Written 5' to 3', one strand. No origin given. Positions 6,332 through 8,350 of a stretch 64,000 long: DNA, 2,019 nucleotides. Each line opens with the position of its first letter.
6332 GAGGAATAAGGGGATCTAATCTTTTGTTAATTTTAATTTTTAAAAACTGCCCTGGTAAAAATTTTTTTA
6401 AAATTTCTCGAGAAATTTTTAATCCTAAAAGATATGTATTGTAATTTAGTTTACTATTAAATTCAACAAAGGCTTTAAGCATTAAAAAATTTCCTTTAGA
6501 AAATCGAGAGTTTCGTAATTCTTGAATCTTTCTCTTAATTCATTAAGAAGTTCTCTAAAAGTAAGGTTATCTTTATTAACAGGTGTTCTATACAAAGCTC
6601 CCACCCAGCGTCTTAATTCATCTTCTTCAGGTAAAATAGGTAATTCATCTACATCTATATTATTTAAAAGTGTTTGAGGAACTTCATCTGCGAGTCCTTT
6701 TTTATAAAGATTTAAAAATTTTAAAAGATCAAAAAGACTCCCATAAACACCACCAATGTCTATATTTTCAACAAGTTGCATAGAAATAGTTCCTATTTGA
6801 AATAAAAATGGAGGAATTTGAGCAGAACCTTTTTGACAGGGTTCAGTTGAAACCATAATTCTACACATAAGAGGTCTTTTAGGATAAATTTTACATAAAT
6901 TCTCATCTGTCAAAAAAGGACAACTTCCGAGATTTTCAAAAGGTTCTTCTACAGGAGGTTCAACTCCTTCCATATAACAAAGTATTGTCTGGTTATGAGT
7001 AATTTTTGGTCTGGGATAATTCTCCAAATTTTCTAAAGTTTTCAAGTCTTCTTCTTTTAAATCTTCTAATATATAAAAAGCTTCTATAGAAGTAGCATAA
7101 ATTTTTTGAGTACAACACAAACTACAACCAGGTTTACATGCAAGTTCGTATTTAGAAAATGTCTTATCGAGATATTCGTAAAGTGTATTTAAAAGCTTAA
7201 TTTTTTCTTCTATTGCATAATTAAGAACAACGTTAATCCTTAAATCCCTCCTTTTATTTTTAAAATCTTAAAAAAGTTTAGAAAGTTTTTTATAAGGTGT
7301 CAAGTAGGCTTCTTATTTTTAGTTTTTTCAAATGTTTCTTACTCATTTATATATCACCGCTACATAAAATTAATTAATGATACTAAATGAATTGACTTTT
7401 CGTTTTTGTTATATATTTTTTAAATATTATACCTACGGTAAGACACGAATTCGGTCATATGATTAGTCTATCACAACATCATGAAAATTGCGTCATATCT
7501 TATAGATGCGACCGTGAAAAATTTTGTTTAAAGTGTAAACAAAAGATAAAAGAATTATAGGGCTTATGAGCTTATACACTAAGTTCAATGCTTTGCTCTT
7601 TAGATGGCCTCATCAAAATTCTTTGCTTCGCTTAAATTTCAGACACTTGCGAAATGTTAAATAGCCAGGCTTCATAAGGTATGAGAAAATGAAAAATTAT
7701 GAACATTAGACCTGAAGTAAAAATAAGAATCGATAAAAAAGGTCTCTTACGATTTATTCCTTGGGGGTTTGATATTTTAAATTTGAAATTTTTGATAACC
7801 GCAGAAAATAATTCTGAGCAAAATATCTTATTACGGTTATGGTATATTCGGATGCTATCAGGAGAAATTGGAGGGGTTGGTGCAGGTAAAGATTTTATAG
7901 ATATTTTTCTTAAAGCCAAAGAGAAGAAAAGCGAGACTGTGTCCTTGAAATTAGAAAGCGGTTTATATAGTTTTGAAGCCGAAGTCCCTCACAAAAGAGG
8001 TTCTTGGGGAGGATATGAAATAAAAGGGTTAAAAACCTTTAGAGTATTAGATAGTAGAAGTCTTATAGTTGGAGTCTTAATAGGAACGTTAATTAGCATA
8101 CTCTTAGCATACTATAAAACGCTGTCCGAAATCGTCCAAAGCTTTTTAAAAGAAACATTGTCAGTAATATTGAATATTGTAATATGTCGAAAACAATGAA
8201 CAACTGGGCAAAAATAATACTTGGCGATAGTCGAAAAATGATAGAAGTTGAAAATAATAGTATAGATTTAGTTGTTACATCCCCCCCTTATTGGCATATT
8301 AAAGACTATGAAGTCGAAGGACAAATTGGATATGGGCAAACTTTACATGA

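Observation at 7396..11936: Eroding integron-like cassette array (CALIN-type) carrying defence genes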

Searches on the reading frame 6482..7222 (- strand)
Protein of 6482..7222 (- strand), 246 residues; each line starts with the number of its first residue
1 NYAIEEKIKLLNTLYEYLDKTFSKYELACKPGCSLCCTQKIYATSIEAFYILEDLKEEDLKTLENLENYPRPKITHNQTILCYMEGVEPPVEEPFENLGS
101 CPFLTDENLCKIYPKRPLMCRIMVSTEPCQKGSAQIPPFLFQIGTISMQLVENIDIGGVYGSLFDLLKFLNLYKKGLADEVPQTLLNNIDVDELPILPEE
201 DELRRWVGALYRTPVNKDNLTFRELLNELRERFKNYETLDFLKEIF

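Call 3: search_protein_families(library=pfam, proteins=[window:6482-7120:-], max_evalue=0.01)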
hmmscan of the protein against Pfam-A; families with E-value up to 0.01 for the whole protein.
window:6482-7120:- (212 aa): 1 family
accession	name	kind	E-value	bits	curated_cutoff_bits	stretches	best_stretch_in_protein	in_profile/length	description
PF03692.20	CxxCxxCC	-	6.7e-07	30.4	23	1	2-91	8-71/85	Putative zinc- or iron-chelating domain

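Call 20: search_protein_families(library=ncbifam, proteins=[window:6482-7222:-], max_evalue=0.1)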
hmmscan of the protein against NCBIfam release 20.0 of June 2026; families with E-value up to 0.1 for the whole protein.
window:6482-7222:- (246 aa): 1 family
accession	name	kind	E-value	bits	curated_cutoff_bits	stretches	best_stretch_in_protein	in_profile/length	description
NF038110.1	Lys_methyl_FliB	equivalog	0.0089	15.6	85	1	97-113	68-84/373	flagellin lysine-N-methylase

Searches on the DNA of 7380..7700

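Call 53: search_with_rna_model(model_id=R1, source=window, start=7380, end=7700, filters=off, max_evalue=10, show_alignments=3)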
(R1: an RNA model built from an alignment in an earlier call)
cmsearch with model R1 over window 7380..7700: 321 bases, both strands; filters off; matches with E-value up to 10: 10.
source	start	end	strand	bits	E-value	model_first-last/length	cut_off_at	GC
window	7567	7663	+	9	0.066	1-102/102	no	0.34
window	7520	7548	-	5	0.5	1-102/102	no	0.17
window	7518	7546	+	5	0.5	1-102/102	no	0.17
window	7633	7660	-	1.3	3.1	1-102/102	no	0.29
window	7473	7499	+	1.1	3.4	1-102/102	no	0.33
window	7425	7470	-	0.7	4.2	1-102/102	no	0.35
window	7664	7690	+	0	5.9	1-102/102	no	0.41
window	7556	7587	-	-0.5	7.5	1-102/102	no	0.34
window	7386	7406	-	-0.7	8.5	1-102/102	no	0.24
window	7494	7512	-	-0.7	8.6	1-102/102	no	0.37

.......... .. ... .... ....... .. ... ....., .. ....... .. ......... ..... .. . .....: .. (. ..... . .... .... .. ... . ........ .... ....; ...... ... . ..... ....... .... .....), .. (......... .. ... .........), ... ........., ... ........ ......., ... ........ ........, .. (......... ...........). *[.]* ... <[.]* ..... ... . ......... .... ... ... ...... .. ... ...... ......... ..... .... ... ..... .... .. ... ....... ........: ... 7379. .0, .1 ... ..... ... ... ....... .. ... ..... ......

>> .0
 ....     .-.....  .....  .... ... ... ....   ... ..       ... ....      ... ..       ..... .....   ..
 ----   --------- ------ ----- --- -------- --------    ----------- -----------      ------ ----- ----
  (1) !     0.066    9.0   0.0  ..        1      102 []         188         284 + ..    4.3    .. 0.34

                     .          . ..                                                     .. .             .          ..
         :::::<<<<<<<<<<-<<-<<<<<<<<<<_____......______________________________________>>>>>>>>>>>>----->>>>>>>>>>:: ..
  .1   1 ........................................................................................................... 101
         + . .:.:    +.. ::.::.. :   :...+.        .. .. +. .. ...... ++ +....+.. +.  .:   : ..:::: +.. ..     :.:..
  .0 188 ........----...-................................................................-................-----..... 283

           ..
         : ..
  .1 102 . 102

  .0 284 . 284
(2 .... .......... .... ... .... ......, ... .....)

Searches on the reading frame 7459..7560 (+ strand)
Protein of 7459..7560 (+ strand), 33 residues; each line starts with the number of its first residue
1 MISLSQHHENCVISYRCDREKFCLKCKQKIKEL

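Call 19: search_protein_families(library=padloc, proteins=[window:7459-7560:+], max_evalue=0.1)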
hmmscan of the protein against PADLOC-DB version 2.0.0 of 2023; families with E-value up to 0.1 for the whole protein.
window:7459-7560:+ (33 aa): 0 families

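Call 20: search_protein_families(library=ncbifam, proteins=[window:7459-7560:+], max_evalue=0.1)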
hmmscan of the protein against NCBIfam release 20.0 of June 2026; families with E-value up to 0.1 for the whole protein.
window:7459-7560:+ (33 aa): 0 families

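Call 21: search_protein_families(library=pfam, proteins=[window:7459-7560:+], max_evalue=10)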
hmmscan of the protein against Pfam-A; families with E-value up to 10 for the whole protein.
window:7459-7560:+ (33 aa): 0 families

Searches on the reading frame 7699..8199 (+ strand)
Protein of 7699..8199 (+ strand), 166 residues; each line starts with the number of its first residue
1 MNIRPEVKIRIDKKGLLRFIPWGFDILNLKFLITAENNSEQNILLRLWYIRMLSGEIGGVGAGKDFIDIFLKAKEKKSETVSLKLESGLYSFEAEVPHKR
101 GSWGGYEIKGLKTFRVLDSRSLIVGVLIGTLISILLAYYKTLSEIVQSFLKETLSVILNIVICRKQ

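Call 3: search_protein_families(library=pfam, proteins=[window:7699-8199:+], max_evalue=0.01)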
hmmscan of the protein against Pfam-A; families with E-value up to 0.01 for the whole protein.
window:7699-8199:+ (166 aa): 0 families

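Call 19: search_protein_families(library=padloc, proteins=[window:7699-8199:+], max_evalue=0.1)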
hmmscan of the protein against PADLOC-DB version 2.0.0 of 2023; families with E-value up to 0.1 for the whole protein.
window:7699-8199:+ (166 aa): 0 families

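Call 20: search_protein_families(library=ncbifam, proteins=[window:7699-8199:+], max_evalue=0.1)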
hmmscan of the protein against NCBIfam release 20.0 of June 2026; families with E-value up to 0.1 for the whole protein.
window:7699-8199:+ (166 aa): 0 families

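Call 21: search_protein_families(library=pfam, proteins=[window:7699-8199:+], max_evalue=10)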
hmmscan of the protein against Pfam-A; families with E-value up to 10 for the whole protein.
window:7699-8199:+ (166 aa): 0 families

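Call 26: find_homologous_proteins(query=window:7699-8199:+)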
Query window:7699-8199:+ (166 aa): 1 proteins with E <= 0.001 among 109 candidates.
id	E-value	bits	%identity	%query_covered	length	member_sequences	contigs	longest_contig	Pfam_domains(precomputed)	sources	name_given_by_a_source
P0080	8.6e-93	327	93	100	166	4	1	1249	-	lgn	-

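Call 34: find_encoding_contigs(protein=P0080, flank=5000, max_places=4)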
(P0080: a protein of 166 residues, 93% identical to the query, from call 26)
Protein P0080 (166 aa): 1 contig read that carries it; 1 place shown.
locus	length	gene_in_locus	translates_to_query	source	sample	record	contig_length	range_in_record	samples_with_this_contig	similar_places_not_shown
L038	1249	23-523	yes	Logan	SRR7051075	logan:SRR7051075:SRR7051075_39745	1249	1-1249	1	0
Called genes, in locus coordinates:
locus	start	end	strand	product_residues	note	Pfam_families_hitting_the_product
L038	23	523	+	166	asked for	-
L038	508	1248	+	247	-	?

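Call 73: search_protein_representatives(protein=window:7699-8199:+)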
Query: 166 residues. Proteins with E-value up to 0.001 (for the whole library): 7; up to 1e-10: 4; up to 1e-30: 1. The best 7 are listed.
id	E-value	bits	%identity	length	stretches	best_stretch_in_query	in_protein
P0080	2.7e-93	326.7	93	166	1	1-166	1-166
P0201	1.4e-17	80.6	42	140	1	4-136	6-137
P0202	1.5e-14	70.8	35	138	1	7-135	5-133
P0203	1.0e-13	68.1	28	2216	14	67-103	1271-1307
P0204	5.0e-07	46.4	36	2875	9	35-73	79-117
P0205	7.3e-05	39.3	44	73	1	72-135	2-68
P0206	2.5e-04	37.6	38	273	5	5-51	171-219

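Call 91: find_encoding_contigs(protein=P0201, flank=4000, max_places=3)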
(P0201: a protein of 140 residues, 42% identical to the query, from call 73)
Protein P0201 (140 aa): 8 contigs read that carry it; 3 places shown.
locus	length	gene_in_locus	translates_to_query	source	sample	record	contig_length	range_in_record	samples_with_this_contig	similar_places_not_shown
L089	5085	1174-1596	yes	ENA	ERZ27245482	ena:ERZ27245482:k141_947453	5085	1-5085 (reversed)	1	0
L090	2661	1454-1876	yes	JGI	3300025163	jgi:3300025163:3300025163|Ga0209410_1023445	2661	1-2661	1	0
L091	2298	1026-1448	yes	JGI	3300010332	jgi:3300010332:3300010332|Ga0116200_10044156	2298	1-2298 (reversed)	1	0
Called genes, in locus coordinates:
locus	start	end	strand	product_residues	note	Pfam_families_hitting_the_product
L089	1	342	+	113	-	?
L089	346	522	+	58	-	-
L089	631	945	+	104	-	-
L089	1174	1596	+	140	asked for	-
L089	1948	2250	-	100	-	PF10107:Endonuc_Holl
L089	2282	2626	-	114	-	PF00366:Ribosomal_S17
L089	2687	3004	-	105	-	PF01868:RNase_P-MRP_p29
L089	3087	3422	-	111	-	PF01253:SUI1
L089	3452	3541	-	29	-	-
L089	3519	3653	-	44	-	-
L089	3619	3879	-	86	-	PF00831:Ribosomal_L29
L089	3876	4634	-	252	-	PF07650:KH_2, PF00189:Ribosomal_S3_C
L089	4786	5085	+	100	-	?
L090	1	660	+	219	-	PF12836:HHH_3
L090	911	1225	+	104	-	-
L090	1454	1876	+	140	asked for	-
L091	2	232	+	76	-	?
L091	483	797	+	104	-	-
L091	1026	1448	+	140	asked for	-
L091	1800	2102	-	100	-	PF10107:Endonuc_Holl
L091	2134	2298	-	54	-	?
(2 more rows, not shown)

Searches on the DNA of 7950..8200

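Call 71: search_with_rna_model(model_id=R1, source=window, start=7950, end=8200, filters=off, max_evalue=10, show_alignments=2)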
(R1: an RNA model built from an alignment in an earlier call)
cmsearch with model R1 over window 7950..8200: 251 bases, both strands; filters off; matches with E-value up to 10: 6.
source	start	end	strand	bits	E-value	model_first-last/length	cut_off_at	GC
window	8083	8133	+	6.5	0.18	1-102/102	no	0.37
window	8128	8190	-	4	0.64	1-102/102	no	0.27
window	7981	8015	+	3.3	0.92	1-102/102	no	0.49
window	8152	8171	+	2.1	1.6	1-102/102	no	0.25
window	8057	8125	-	1.7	2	1-102/102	no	0.33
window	7983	8017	-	1.6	2.1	1-102/102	no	0.49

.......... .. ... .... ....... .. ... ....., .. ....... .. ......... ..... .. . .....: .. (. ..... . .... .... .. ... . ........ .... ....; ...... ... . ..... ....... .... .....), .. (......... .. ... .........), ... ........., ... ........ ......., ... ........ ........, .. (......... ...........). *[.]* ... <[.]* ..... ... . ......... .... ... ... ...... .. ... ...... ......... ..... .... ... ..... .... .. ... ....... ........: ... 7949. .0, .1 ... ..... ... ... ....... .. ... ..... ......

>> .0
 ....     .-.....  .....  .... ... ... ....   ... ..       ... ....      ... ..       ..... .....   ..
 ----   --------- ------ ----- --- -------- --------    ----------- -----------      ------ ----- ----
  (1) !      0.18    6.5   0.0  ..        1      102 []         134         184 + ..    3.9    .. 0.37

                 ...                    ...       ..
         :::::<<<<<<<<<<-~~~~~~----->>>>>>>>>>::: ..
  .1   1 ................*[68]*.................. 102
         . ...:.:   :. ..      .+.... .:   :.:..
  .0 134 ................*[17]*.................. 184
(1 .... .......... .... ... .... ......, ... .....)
